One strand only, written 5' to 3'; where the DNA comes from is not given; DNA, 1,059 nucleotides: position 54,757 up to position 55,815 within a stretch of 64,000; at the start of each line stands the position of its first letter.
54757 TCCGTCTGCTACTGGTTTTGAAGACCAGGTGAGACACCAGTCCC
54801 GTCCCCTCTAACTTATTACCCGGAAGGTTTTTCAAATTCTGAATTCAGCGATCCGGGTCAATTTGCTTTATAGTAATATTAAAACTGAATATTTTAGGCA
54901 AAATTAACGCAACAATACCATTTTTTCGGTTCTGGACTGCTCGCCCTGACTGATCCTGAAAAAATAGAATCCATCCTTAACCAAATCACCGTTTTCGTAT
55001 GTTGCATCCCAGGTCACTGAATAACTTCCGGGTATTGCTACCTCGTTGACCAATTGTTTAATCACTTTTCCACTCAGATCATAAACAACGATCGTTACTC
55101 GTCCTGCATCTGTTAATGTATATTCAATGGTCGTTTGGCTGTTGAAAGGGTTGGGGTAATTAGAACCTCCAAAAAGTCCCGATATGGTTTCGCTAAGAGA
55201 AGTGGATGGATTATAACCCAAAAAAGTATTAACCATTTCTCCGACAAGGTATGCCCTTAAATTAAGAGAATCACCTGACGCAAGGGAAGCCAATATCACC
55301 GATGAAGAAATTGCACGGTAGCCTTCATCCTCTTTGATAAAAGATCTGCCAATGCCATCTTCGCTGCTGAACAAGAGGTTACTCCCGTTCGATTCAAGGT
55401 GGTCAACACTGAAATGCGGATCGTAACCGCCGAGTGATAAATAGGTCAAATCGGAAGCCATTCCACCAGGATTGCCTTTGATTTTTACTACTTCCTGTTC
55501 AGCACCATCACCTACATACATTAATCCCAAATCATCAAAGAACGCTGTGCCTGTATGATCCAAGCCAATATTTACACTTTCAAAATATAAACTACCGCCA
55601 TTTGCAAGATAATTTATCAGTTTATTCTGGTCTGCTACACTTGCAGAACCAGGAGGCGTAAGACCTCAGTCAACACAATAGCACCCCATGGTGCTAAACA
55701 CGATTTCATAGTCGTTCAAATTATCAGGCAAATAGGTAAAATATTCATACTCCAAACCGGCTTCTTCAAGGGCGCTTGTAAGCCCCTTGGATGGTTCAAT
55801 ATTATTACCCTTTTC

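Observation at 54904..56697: Candidate T9SS-secreted selenoprotein: in-frame UGA in a CxxU motif plus a SECIS-like hairpin, next to tRNA-Sec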

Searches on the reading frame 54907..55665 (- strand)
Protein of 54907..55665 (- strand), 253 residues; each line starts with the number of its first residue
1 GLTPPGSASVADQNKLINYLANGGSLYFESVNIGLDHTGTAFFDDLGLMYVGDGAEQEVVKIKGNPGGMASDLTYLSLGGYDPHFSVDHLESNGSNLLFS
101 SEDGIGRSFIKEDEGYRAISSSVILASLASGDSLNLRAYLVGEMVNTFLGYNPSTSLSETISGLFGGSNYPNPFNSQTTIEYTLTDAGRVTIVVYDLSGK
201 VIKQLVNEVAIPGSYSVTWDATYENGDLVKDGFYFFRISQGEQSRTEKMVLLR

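Call 43: predict_structure(alignment_id=A5)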
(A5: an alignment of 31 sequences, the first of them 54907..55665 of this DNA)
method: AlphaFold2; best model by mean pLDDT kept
length: 253 residues; sequences in the alignment: 31
mean_pLDDT: 49.4   pTM: 0.40
mean pLDDT of the five models: 49.4, 49.1, 46.6, 45.3, 44.9
residues with pLDDT >= 90: 21; 70-90: 46; 50-70: 11; < 50: 175
segments of 3 or more residues with pLDDT < 50: 1-174
pLDDT, mean of each block of 10 residues (from residue 1): 29 37 27 33 42 41 43 35 25 35 37 35 30 30 37 27 39 60 86 86 94 89 87 77 73 53
secondary structure, 60 per line:
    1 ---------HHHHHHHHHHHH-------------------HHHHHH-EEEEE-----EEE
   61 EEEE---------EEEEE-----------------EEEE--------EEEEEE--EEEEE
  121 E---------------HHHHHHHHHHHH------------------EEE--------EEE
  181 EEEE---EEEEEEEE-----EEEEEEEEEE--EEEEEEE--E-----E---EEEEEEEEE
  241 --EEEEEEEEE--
elements in order: H10-21 H41-46 E48-52 E58-64 E74-78 E96-99 E108-113 E116-121 H137-148 E167-169 E178-184 E188-195 E201-210 E213-219 E232-240 E243-251

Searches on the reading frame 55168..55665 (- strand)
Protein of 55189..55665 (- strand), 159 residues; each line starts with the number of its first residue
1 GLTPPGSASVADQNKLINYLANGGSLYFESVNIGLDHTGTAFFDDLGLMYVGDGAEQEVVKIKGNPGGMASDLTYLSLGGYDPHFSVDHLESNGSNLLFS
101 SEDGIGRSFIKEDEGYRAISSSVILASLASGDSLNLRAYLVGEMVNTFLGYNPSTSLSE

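Call 26: find_homologous_proteins(query=window:55189-55665:-, max_evalue=0.001)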
Query seq(159 aa) (159 aa): 32 proteins with E <= 0.001 among 107 candidates.
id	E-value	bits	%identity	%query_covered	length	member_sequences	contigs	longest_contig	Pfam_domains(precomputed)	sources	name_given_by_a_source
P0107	5.7e-66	239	80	90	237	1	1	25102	PF18962.8,PF13860.13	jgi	jgi:hypothetical protein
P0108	6.3e-63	229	75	90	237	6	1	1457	PF18962.8,PF13860.13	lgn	-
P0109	7.5e-63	229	76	91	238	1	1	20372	PF18962.8,PF13860.13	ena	-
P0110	8.8e-63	229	75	90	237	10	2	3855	PF18962.8,PF13860.13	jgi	jgi:hypothetical protein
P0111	1.0e-61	226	74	89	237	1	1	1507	PF18962.8,PF13860.13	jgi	jgi:hypothetical protein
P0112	8.3e-58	213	79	79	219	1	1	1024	PF18962.8,PF13860.13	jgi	jgi:hypothetical protein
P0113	1.7e-57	212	94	70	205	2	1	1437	PF18962.8,PF13860.13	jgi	jgi:hypothetical protein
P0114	3.7e-57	211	73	90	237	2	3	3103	PF18962.8,PF13860.13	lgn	-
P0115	1.6e-56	209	75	84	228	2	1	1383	PF18962.8,PF13860.13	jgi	jgi:hypothetical protein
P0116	4.3e-56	207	70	84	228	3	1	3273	PF18962.8,PF13860.13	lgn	-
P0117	9.1e-55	203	75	84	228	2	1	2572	PF18962.8,PF13860.13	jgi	-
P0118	3.1e-54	201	89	70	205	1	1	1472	PF18962.8,PF13860.13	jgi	-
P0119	1.0e-53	200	64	90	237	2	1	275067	PF18962.8,PF13860.13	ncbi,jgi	jgi:hypothetical protein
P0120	1.4e-51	193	70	79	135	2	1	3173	-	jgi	-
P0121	5.7e-50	187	71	80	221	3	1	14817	PF18962.8,PF13860.13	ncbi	-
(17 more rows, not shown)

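Call 56: search_protein_representatives(alignment_id=A7)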
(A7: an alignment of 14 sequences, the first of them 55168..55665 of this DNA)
Query: 14 sequences, 141 profile positions. Proteins with E-value up to 0.001 (for the whole library): 267; up to 1e-10: 131; up to 1e-30: 24. The best 150 are listed.
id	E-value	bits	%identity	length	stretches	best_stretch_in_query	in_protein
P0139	1.6e-58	212.8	-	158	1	1-141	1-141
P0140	6.9e-51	188.1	-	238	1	1-140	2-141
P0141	6.0e-49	181.8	-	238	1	1-141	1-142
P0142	8.5e-49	181.3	-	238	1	1-141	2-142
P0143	3.8e-48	179.2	-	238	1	1-140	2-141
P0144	2.6e-45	170.0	-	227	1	15-140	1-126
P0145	8.2e-41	155.5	-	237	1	1-135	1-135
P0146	1.2e-40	155.0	-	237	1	1-139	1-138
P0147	1.4e-40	154.7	-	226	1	10-141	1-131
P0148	2.5e-38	147.4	-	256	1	2-141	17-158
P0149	7.8e-38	145.8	-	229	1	10-140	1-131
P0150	1.2e-36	141.9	-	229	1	10-141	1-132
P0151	1.5e-36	141.7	-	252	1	2-135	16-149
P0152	5.9e-36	139.7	-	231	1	6-141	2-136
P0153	2.4e-35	137.8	-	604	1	4-141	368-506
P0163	2.8e-30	121.3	-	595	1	1-135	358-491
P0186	4.0e-23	98.1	-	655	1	1-137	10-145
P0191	6.2e-22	94.3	-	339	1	2-133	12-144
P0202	8.3e-19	84.2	-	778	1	1-130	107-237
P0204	1.3e-18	83.5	-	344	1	2-130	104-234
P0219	1.7e-15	73.4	-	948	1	1-129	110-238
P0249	7.5e-13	64.9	-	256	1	2-131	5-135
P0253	9.7e-13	64.5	-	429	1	2-135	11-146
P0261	5.7e-12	62.0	-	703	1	1-132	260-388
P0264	2.6e-11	59.9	-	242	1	3-133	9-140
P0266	4.0e-11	59.3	-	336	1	2-125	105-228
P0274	1.9e-10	57.1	-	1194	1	1-132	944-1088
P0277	1.2e-09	54.5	-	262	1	1-130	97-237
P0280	2.5e-09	53.4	-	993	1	2-134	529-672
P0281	3.0e-09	53.2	-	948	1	1-129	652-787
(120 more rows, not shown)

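Call 58: find_encoding_contigs(protein=P0153, flank=4000, max_places=2)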
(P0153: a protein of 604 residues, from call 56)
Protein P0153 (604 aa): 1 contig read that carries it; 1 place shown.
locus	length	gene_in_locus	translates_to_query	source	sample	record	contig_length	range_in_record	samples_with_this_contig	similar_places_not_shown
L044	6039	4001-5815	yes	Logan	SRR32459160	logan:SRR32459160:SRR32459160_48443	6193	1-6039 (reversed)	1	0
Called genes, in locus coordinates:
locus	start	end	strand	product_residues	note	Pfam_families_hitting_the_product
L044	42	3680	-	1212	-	PF00082:Peptidase_S8, PF00629:MAM, PF18962:Por_Secre_tail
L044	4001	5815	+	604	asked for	PF07705:CARDB (weak), PF13860:FlgD_ig, PF18962:Por_Secre_tail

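Call 59: find_encoding_contigs(protein=P0163, flank=4000, max_places=2)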
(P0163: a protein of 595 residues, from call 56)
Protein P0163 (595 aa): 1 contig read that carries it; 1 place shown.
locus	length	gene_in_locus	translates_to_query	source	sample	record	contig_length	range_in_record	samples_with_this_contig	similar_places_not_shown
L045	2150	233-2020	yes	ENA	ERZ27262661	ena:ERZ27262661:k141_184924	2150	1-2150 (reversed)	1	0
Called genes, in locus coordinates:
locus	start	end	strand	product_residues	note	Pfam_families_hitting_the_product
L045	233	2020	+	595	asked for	PF13860:FlgD_ig, PF18962:Por_Secre_tail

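Call 60: find_encoding_contigs(protein=P0204, flank=4000, max_places=2)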
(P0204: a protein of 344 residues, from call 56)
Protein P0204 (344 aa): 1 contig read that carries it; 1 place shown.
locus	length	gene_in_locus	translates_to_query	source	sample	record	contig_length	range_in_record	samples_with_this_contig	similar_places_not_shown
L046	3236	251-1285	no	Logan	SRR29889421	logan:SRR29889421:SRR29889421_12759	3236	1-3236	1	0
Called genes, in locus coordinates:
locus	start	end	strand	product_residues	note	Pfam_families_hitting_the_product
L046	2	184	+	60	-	?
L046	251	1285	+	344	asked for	PF13585:CHU_C (weak), PF13860:FlgD_ig, PF18962:Por_Secre_tail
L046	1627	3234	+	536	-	?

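Call 62: search_protein_families(library=pfam, proteins=[P0202, P0219, P0261, P0274, P0277, P0280, P0281, P0266, P0163], max_evalue=0.1)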
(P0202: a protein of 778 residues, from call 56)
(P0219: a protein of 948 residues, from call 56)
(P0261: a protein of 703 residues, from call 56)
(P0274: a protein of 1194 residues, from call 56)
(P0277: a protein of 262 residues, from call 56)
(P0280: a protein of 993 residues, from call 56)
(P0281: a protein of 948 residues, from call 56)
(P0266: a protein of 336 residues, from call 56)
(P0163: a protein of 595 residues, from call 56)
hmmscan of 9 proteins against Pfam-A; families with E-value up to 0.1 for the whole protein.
P0202 (778 aa): 10 families
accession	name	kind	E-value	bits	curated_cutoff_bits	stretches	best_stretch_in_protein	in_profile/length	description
PF22544.2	HYDIN_VesB_CFA65-like_Ig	-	5.8e-16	59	25.5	1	245-343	1-99/100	HYDIN/CFA65/VesB-like, Ig-like domain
PF13860.13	FlgD_ig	-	5.9e-11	42.6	27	1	701-765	8-75/79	FlgD Ig-like domain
PF07610.17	DUF1573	-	2.4e-08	34.3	26.1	1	248-336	2-90/98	Protein of unknown function (DUF1573)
PF18962.6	Por_Secre_tail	-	3e-07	31.1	27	1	695-774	2-73/75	Secretion system C-terminal sorting domain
PF13585.12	CHU_C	-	1.3e-06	28.9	27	1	709-772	23-80/86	CHU_C Type IX secretion signal domain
PF06119.19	NIDO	-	3.5e-06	27.6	25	1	484-541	2-56/186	Nidogen-like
PF15780.11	ASH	-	0.00017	22.1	27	1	252-334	12-95/98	Abnormal spindle-like microcephaly-assoc'd, ASPM-SPD-2-Hydin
PF22073.2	Cep192_D4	-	0.00018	22.1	35.5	1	245-341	2-107/112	Cep192 domain 4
PF01833.30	TIG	-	0.0058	17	20.9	0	283-318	18-52/84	IPT/TIG domain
PF10029.15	DUF2271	-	0.047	13.8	27.3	0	726-765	63-102/136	Predicted periplasmic protein (DUF2271)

P0219 (948 aa): 11 families
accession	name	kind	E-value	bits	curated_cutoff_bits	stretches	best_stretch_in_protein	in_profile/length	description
PF13860.13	FlgD_ig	-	1e-09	38.6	27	1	882-936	22-76/79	FlgD Ig-like domain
PF22544.2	HYDIN_VesB_CFA65-like_Ig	-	4.4e-08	33.7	25.5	1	253-335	7-89/100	HYDIN/CFA65/VesB-like, Ig-like domain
PF18962.6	Por_Secre_tail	-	3.7e-06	27.6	27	1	864-945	1-74/75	Secretion system C-terminal sorting domain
PF06119.19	NIDO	-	1.8e-05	25.2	25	1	481-540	3-59/186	Nidogen-like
PF07610.17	DUF1573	-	2.2e-05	24.8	26.1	1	253-345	5-97/98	Protein of unknown function (DUF1573)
PF15780.11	ASH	-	0.00031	21.3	27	1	252-333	11-92/98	Abnormal spindle-like microcephaly-assoc'd, ASPM-SPD-2-Hydin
PF13620.12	CarboxypepD_reg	-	0.0017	19.1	32.3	0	687-752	6-69/82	Carboxypeptidase regulatory-like domain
PF24025.1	Ig_DR_A0283-like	-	0.018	15.8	27.1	0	676-738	3-63/102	DR_A0283-like, Ig-like domain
PF22073.2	Cep192_D4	-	0.028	15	35.5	0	247-341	2-106/112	Cep192 domain 4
PF11008.14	DUF2846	-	0.037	14.5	34.3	0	789-834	16-61/92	Protein of unknown function (DUF2846)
PF24421.1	Ig_J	-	0.089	13.3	29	0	806-836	60-90/104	Tip attachment protein J, Ig-like domain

P0261 (703 aa): 11 families
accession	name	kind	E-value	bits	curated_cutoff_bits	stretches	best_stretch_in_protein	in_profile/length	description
PF22544.2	HYDIN_VesB_CFA65-like_Ig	-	1.2e-14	54.7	25.5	2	499-597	1-98/100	HYDIN/CFA65/VesB-like, Ig-like domain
PF13860.13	FlgD_ig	-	9.3e-10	38.8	27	1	628-686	13-72/79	FlgD Ig-like domain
PF18962.6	Por_Secre_tail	-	1e-06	29.3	27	1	618-691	1-66/75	Secretion system C-terminal sorting domain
PF00629.30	MAM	-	1.5e-06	28.5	26.4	1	27-174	2-154/158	MAM domain, meprin/A5/mu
PF24507.1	Ig_CFAP65_4th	-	4.1e-06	27.5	27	1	522-597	2-73/76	CFAP65, fourth Ig-like domain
PF22073.2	Cep192_D4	-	0.00028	21.5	35.5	1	402-491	10-107/112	Cep192 domain 4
PF22067.2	Cep192_D3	-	0.0003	21.3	27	0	402-466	8-70/99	Cep192 domain 3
PF13585.12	CHU_C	-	0.0004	20.9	27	1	638-690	28-74/86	CHU_C Type IX secretion signal domain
PF22076.2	Cep192_D6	-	0.0029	18.2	35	1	515-612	19-98/101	Cep192 domain 6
PF07675.18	Cleaved_Adhesin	-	0.0058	17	21.4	1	23-111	3-94/174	Cleaved Adhesin Domain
PF19190.6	BACON_2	-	0.039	14.3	25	0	521-578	22-77/94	Viral BACON domain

P0274 (1194 aa): 11 families
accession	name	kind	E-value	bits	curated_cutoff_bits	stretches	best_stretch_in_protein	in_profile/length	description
PF13620.12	CarboxypepD_reg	-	5.8e-22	78.3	32.3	2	281-357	2-81/82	Carboxypeptidase regulatory-like domain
PF13715.12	CarbopepD_reg_2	-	1.6e-15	57.3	32.2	2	281-350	1-68/88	CarboxypepD_reg-like domain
PF13860.13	FlgD_ig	-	9.7e-06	25.9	27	1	1117-1174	11-69/79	FlgD Ig-like domain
PF17210.9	SdrD_B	-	4.8e-05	24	29.7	1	294-351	24-81/112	SdrD B-like domain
PF18962.6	Por_Secre_tail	-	8.3e-05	23.2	27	1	1110-1182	2-66/75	Secretion system C-terminal sorting domain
PF14686.12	fn3_3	-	0.00011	22.4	24.4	1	311-348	30-70/75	Polysaccharide lyase family 4, domain II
PF17802.7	SpaA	-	0.00072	20.1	23.1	0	310-348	36-78/91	Prealbumin-like fold domain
PF13585.12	CHU_C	-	0.0099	16.4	27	0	1128-1177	27-69/86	CHU_C Type IX secretion signal domain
PF08308.17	PEGA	-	0.03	14.7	20.8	0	492-516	30-55/71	PEGA domain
PF08400.16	phage_tail_N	-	0.043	14.3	26.6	0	469-510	29-70/134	Prophage tail fibre N-terminal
PF04234.18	CopC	-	0.1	14.1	23.3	0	1104-1175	20-90/92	CopC domain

P0277 (262 aa): 1 family
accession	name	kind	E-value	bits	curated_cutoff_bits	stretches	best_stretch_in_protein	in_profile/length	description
PF08255.16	Leader_Trp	-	0.013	15.7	25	1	74-85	3-14/14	Trp-operon Leader Peptide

P0280 (993 aa): 2 families
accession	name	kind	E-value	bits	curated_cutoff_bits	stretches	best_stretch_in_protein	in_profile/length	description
PF18962.6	Por_Secre_tail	-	3e-08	34.3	27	1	915-990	2-74/75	Secretion system C-terminal sorting domain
PF13585.12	CHU_C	-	0.092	13.3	27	0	930-984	24-76/86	CHU_C Type IX secretion signal domain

P0281 (948 aa): 3 families
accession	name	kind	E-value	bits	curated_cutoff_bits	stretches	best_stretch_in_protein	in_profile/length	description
PF00082.27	Peptidase_S8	-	7.4e-49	167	21.8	1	139-431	2-282/288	Subtilase family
PF22148.1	Fervidolysin_NPro-like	-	0.013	16.3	21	0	62-95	46-79/81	Fervidolysin N-terminal prodomain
PF16361.10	Peptidase_S8_N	-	0.044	14.7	30.5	0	7-98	3-97/142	N-terminal of Subtilase family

P0266 (336 aa): 2 families
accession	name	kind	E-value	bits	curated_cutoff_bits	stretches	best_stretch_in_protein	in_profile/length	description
PF18962.6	Por_Secre_tail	-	1.9e-07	31.7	27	1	255-333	2-74/75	Secretion system C-terminal sorting domain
PF13585.12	CHU_C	-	5.4e-05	23.7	27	1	274-328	25-77/86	CHU_C Type IX secretion signal domain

P0163 (595 aa): 4 families
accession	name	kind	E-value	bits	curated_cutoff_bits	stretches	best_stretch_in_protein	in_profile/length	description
PF13860.13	FlgD_ig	-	2.1e-09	37.7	27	1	519-583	9-76/79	FlgD Ig-like domain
PF18962.6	Por_Secre_tail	-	5.3e-07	30.3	27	1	512-592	2-74/75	Secretion system C-terminal sorting domain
PF13585.12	CHU_C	-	0.00036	21.1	27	1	521-583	19-74/86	CHU_C Type IX secretion signal domain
PF07705.17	CARDB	-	0.0016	19.1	22.7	1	166-242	2-76/101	CARDB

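Call 74: find_encoding_contigs(protein=P0186, flank=3000, max_places=1)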
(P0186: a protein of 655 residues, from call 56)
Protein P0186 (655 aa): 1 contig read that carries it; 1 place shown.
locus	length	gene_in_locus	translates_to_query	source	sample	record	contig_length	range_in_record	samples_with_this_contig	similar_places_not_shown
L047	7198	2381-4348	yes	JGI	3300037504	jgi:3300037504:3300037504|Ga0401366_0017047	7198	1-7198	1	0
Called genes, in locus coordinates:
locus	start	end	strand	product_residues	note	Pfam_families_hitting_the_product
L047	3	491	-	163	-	?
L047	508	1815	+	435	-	PF13205:Big_5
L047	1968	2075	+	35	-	-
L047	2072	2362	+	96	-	-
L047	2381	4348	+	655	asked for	PF22544:HYDIN_VesB_CFA65-like_Ig (faint), PF06119:NIDO (faint), PF13860:FlgD_ig, PF18962:Por_Secre_tail (weak)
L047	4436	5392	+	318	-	PF00056:Ldh_1_N, PF02866:Ldh_1_C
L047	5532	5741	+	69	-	PF00403:HMA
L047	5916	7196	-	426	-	?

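Call 75: find_encoding_contigs(protein=P0191, flank=3000, max_places=1)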
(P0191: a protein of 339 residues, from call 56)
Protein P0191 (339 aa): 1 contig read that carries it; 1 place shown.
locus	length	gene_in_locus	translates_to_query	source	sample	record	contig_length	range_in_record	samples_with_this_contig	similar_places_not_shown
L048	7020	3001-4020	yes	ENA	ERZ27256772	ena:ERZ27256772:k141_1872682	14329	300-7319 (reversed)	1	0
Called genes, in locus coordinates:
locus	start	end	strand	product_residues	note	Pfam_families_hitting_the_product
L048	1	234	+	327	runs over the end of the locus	PF13495:Phage_int_SAM_4, PF00589:Phage_integrase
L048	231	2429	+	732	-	PF00155:Aminotran_1_2 (weak), PF00266:Aminotran_5, PF00586:AIRS, PF02769:AIRS_C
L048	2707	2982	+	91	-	-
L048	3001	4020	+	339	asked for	PF18911:PKD_4, PF00801:PKD, PF18962:Por_Secre_tail (weak), PF13860:FlgD_ig (weak)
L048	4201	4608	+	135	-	PF02082:Rrf2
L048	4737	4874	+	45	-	-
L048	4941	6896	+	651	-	PF00801:PKD (weak), PF18911:PKD_4, PF18962:Por_Secre_tail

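Call 76: find_encoding_contigs(protein=P0253, flank=3000, max_places=1)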
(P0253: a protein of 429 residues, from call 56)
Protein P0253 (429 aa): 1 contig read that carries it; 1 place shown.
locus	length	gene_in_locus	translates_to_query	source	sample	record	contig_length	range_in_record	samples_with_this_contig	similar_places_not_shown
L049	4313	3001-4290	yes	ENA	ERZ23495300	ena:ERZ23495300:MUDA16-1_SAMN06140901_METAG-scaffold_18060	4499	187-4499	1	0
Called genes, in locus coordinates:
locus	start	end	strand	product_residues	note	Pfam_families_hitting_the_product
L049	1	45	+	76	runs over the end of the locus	?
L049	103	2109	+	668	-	PF07610:DUF1573 (faint), PF22544:HYDIN_VesB_CFA65-like_Ig (weak), PF18962:Por_Secre_tail (weak), PF13860:FlgD_ig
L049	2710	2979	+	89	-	-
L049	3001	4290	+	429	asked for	PF22066:Cep192_D8 (faint), PF22544:HYDIN_VesB_CFA65-like_Ig (faint)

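Call 77: find_encoding_contigs(protein=P0264, flank=3000, max_places=1)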
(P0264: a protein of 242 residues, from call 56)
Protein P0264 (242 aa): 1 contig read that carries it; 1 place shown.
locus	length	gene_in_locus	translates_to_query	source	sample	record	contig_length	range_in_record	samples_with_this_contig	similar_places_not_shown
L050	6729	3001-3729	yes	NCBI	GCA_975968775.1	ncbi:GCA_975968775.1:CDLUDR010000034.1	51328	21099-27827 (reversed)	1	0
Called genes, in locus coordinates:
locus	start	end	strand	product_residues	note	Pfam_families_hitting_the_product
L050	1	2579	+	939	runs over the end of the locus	PF00005:ABC_tran (faint), PF02463:SMC_N (faint), PF13191:AAA_16 (faint), PF13304:AAA_21 (faint), PF13555:AAA_29 (faint), PF20703:nSTAND1 (faint), PF17760:UvrA_inter, PF17755:UvrA_DNA-bind, +1 more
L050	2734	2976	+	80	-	-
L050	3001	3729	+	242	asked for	PF13860:FlgD_ig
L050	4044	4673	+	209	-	-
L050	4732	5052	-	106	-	PF02311:AraC_binding (weak), PF07883:Cupin_2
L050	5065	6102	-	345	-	PF18854:baeRF_family10, PF18859:acVLRF1, PF18844:baeRF_family2, PF18856:baeRF_family12 (faint), PF03465:eRF1_3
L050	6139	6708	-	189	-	-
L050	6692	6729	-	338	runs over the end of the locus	PF00742:Homoserine_dh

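Call 78: find_encoding_contigs(protein=P0249, flank=3000, max_places=1)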
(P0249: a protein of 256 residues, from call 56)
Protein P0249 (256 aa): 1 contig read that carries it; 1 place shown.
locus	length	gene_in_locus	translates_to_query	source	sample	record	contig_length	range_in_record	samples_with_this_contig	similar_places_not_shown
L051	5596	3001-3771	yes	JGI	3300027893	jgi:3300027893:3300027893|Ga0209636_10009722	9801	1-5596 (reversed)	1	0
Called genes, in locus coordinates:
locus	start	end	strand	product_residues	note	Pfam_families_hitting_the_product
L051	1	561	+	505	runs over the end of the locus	PF02310:B12-binding, PF04055:Radical_SAM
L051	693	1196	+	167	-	-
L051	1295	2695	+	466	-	-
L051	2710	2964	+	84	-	-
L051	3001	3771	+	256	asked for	-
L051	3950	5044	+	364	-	PF05048:NosD (weak), PF13229:Beta_helix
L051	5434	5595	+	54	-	?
